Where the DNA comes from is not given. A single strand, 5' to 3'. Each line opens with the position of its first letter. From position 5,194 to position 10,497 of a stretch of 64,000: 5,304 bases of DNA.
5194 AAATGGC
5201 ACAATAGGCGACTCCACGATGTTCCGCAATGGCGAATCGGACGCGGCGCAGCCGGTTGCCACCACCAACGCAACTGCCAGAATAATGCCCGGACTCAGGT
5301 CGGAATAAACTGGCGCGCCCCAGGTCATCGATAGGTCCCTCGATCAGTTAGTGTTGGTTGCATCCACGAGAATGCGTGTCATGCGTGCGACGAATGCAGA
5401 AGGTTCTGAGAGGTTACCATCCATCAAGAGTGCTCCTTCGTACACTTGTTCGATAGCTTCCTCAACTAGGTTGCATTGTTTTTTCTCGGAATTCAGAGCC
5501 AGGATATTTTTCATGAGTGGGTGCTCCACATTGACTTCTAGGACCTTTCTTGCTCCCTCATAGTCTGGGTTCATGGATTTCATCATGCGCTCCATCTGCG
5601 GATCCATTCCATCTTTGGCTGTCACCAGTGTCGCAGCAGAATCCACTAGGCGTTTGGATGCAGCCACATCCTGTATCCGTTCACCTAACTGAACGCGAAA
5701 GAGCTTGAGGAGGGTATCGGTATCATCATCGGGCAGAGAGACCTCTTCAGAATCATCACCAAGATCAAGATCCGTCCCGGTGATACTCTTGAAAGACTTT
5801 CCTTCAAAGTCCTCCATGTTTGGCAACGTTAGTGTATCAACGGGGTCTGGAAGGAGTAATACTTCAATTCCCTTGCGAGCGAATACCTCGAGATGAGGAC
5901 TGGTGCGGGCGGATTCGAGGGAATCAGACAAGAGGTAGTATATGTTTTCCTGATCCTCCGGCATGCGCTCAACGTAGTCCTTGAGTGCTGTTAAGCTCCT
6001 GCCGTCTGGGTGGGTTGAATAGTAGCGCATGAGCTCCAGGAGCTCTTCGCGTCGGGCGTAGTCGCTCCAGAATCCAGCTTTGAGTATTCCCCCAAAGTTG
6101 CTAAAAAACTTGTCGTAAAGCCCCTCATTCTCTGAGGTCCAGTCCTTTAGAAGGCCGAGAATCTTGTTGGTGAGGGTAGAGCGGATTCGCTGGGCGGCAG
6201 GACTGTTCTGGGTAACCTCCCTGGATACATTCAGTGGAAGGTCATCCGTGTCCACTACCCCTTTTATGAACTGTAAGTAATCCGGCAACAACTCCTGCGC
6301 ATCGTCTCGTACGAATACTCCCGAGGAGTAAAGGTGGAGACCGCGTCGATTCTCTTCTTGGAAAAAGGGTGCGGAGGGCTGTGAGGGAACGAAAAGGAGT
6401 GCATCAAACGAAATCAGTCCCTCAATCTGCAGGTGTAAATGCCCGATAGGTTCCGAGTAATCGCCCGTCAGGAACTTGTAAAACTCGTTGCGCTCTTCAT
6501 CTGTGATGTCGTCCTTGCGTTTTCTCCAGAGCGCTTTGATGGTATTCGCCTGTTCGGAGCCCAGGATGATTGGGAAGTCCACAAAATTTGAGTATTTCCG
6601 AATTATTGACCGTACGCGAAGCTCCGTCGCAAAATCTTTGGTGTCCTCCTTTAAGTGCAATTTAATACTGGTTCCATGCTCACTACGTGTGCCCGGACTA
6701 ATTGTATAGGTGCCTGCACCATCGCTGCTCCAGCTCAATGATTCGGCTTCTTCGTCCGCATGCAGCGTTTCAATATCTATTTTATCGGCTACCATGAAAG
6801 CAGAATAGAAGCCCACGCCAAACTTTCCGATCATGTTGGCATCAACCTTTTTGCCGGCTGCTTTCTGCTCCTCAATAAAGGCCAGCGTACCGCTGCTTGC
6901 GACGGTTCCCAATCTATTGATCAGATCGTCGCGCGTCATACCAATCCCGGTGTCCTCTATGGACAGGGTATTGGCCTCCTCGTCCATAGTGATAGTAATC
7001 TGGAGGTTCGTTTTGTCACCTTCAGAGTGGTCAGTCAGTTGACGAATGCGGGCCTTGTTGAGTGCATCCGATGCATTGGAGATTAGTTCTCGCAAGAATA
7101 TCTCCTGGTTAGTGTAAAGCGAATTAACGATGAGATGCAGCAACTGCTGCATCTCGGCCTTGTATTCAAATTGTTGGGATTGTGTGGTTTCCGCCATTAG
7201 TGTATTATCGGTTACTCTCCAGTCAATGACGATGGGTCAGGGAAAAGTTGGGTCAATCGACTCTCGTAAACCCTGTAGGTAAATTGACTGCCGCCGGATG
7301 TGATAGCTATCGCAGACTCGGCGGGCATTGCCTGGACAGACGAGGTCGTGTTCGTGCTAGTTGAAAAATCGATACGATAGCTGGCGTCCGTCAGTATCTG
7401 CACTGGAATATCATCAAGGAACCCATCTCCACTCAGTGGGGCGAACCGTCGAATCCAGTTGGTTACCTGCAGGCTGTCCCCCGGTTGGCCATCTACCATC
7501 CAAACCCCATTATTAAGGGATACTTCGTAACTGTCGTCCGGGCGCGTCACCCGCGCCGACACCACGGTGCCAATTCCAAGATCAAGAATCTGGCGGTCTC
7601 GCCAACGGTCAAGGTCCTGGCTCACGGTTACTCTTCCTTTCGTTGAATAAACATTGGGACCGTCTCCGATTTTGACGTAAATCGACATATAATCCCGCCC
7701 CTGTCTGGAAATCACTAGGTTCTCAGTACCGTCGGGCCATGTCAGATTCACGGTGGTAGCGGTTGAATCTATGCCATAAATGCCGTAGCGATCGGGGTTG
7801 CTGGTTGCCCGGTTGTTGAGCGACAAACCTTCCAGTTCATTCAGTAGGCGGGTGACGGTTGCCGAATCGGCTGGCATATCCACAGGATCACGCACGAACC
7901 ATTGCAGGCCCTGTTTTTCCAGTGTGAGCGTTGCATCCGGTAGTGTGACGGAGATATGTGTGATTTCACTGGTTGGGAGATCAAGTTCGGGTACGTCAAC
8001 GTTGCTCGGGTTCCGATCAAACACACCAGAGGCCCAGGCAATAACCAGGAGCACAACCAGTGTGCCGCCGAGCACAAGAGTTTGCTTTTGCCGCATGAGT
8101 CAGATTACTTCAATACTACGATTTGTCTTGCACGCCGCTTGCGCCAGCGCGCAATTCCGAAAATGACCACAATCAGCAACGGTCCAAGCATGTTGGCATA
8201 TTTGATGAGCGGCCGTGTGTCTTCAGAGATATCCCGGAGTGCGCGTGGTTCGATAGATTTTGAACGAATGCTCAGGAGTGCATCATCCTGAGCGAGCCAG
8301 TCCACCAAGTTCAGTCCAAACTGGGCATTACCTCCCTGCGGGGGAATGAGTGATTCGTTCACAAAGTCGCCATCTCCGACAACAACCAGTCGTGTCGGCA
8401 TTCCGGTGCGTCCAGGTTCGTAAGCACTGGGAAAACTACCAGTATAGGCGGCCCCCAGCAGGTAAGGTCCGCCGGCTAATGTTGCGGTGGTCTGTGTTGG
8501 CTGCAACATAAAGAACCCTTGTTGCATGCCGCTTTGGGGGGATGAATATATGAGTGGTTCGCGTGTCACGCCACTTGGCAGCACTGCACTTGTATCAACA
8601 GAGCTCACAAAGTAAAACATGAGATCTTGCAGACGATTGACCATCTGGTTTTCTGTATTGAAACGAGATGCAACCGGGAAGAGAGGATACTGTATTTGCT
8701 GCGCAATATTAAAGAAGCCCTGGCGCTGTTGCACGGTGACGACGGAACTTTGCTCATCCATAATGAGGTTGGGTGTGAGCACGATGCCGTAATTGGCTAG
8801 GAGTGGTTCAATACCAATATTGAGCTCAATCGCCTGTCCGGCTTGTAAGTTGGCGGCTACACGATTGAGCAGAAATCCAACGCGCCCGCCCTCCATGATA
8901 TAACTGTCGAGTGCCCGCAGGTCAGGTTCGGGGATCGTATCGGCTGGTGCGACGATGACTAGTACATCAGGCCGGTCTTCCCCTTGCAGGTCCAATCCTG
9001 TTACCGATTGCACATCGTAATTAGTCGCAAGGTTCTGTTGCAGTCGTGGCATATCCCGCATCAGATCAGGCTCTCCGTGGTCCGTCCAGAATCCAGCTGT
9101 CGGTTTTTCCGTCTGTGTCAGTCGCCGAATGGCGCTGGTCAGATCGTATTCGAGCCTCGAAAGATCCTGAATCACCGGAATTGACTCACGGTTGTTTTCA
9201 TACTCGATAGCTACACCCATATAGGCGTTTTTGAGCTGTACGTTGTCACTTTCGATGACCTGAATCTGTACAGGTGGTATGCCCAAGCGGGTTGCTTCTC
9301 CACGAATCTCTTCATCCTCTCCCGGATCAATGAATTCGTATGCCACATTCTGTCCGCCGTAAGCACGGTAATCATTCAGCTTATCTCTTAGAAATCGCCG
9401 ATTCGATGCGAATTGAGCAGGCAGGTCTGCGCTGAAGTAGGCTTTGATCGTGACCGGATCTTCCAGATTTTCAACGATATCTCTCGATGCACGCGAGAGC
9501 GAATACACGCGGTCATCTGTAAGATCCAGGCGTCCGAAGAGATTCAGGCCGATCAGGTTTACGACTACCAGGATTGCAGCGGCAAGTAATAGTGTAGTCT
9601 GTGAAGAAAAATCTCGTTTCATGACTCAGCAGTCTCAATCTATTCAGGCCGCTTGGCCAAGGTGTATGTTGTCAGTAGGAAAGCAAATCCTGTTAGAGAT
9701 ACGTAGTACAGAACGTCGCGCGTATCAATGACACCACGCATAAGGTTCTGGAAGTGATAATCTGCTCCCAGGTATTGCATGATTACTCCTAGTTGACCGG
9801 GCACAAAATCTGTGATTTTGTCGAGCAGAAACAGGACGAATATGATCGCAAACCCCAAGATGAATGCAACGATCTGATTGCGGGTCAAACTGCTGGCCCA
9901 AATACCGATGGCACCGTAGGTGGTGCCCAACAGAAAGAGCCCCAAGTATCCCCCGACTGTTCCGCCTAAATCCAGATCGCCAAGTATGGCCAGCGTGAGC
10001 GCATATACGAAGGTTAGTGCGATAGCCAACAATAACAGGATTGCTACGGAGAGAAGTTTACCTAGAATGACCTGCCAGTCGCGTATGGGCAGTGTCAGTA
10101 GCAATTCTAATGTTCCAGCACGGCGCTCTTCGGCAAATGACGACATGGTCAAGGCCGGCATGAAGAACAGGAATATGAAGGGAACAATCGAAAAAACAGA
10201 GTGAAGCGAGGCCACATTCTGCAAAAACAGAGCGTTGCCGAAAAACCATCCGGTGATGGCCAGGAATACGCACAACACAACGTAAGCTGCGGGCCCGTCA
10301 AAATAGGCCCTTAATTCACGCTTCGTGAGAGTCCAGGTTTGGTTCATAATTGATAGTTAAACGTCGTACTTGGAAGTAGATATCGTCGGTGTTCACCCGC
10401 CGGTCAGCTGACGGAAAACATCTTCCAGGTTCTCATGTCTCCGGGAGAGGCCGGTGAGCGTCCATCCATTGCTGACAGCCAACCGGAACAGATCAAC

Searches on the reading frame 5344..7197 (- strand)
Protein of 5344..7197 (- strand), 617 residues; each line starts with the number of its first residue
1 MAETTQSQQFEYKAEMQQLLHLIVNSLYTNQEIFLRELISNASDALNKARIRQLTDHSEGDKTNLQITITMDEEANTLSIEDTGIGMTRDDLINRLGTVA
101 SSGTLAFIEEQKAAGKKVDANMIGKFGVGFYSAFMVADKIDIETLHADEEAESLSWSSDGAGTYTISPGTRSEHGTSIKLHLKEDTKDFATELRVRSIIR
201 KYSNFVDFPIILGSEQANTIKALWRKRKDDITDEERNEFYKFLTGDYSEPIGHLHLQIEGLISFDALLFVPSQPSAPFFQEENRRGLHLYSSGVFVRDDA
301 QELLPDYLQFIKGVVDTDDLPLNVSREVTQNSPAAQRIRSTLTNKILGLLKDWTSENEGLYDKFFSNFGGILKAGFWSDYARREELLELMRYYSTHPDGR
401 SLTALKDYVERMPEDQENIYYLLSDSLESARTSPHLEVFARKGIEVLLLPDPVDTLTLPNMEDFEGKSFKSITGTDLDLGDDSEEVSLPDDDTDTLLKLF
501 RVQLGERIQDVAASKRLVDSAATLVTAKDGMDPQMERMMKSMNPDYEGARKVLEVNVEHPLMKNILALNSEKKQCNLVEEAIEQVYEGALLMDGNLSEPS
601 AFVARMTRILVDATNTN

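Call 80: search_solved_structures(query=window:5344-7197:-, max_evalue=0.00001)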
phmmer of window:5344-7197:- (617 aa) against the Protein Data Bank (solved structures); distinct sequences matched with E-value up to 0.00001: 171 (the best 60 are shown).
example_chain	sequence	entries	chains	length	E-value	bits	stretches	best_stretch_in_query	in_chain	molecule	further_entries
2iop_A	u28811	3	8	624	1.6e-142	479.3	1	12-611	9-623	Chaperone protein htpG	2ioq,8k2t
1y4s_A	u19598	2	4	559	6.4e-135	454.2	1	12-539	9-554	Chaperone protein htpG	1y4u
8ffv_A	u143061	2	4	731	4.7e-130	438.2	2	213-609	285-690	Heat shock protein HSP 90-alpha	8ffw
7krj_A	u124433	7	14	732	4.8e-130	438.2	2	213-609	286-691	Heat shock protein HSP 90-alpha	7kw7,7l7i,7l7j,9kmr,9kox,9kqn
8fx4_A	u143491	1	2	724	6.9e-130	437.6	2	213-609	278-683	Heat shock protein HSP 90-beta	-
9w5i_A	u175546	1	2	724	6.9e-130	437.6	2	213-609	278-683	Heat shock protein HSP 90-beta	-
5fwk_A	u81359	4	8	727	7e-130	437.6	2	213-609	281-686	HEAT SHOCK PROTEIN HSP 90 BETA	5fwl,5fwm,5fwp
8gae_A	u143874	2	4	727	7e-130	437.6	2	213-609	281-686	Heat shock protein HSP 90-beta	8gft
7zub_A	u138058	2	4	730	7.2e-130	437.6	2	213-609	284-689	Heat shock protein HSP 90-beta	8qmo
7z37_AP1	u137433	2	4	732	7.2e-130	437.6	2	213-609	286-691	Heat shock protein HSP 90-beta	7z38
7zr0_A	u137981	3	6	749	8e-130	437.4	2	213-609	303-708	Heat shock protein HSP 90-beta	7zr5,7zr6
7y04_A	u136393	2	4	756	8.3e-130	437.4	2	213-609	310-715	Heat shock protein HSP 90-beta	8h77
8eoa_A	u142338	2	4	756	8.4e-130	437.4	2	213-609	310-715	Heat shock protein HSP 90-beta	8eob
9xj8_A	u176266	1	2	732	2.8e-129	435.6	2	213-609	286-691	Heat shock protein HSP 90-alpha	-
8u1l_A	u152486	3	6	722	6.4e-126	424.5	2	214-610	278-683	Heat shock protein 83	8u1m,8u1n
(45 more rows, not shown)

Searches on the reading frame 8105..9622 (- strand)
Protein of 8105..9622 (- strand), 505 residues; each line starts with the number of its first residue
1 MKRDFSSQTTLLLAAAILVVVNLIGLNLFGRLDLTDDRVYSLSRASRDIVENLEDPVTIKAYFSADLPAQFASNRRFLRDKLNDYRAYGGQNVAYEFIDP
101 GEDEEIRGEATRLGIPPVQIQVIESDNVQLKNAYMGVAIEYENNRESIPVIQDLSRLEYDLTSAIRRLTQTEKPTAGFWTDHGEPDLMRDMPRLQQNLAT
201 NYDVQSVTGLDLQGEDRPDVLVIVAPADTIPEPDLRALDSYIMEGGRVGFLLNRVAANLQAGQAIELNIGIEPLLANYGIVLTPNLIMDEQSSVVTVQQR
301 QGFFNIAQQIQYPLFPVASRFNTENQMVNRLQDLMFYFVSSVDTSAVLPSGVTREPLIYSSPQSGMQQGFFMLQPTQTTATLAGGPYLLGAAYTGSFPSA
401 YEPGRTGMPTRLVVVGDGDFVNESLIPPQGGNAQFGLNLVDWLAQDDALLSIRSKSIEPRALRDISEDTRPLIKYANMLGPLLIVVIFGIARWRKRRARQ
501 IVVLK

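Call 58: search_protein_families(library=pfam, proteins=[window:8105-9622:-], max_evalue=0.001)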
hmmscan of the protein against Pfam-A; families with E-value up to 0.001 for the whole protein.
window:8105-9622:- (505 aa): 2 families
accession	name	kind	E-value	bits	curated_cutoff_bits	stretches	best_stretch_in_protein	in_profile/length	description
PF09822.16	ABC_transp_aux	-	1.2e-46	159.7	34.7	1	173-425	1-263/288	ABC-type uncharacterized transport system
PF23357.1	DUF7088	-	2.1e-27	95.8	27.8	1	37-139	2-104/105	Domain of unknown function (DUF7088)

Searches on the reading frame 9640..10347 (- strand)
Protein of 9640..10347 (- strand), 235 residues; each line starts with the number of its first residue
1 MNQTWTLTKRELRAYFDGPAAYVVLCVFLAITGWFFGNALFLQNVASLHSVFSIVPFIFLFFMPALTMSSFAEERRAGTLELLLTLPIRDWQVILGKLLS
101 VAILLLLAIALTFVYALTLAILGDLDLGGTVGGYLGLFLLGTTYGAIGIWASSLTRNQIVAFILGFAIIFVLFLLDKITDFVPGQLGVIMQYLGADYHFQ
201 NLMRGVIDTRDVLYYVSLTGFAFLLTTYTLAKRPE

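Call 58: search_protein_families(library=pfam, proteins=[window:9640-10347:-], max_evalue=0.001)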
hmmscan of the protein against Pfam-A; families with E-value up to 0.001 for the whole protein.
window:9640-10347:- (235 aa): 5 families
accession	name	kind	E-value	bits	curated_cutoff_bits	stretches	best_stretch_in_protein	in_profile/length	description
PF12679.13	ABC2_membrane_2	-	8.8e-16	58.4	27.2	1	54-177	73-200/283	ABC-2 family transporter protein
PF12698.13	ABC2_membrane_3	-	4.8e-13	49.4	31.6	1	41-174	154-284/347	ABC-2 family transporter protein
PF01061.29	ABC2_membrane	-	1.4e-11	44.7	26.9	1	3-175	2-176/211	ABC-2 type transporter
PF13346.12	ABC2_membrane_5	-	2.4e-09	37.5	25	1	46-226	33-193/205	ABC-2 family transporter protein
PF12730.13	ABC2_membrane_4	-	1e-07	32.6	27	1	27-170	26-177/179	ABC-2 family transporter protein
